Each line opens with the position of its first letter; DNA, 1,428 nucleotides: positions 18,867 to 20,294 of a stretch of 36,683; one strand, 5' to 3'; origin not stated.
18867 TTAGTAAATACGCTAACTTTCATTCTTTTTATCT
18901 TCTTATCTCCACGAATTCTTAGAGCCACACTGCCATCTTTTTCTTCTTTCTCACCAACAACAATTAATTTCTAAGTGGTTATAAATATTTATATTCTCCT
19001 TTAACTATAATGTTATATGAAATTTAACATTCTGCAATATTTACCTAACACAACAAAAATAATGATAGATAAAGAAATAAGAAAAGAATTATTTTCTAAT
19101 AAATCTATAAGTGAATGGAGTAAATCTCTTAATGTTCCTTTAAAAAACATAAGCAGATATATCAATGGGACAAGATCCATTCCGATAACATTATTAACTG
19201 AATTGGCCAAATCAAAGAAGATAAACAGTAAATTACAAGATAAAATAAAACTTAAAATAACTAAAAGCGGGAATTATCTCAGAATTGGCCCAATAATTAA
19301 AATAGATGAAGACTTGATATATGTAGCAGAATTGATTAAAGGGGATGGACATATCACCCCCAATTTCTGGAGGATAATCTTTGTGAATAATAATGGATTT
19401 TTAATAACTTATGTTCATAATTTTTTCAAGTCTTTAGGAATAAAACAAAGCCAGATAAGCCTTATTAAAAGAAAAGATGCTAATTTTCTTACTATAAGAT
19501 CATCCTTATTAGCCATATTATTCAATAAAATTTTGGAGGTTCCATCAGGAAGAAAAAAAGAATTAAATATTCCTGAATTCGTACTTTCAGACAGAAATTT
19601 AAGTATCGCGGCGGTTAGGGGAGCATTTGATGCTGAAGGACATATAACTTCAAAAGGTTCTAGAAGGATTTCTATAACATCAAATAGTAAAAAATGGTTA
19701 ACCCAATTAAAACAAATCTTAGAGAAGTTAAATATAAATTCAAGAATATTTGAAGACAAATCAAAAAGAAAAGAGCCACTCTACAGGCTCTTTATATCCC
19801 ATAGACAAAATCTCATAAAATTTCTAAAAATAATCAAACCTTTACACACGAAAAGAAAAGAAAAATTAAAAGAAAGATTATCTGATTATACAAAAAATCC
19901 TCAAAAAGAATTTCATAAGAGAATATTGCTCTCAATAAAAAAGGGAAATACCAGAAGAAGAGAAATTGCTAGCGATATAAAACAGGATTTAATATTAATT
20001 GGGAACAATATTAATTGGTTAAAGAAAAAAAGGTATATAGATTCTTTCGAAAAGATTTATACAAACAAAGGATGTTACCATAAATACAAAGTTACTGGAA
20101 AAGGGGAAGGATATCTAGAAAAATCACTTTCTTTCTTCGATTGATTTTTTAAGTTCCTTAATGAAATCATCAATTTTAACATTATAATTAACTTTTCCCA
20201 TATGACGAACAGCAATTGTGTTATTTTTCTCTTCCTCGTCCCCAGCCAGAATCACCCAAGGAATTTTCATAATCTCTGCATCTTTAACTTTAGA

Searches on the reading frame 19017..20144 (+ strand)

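Call 50: search_protein_families(library=pfam, proteins=[window:19017-20144:+], max_evalue=0.0001)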
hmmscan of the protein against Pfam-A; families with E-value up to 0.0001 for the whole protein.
window:19017-20144:+ (375 aa): 2 families
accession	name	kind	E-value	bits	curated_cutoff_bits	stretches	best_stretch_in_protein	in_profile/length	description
PF14528.11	LAGLIDADG_3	-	2.8e-19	69.6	22.5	1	197-273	4-81/82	LAGLIDADG-like domain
PF14527.11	LAGLIDADG_WhiA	-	5.3e-05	23.7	23.2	0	198-274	3-75/93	WhiA LAGLIDADG-like domain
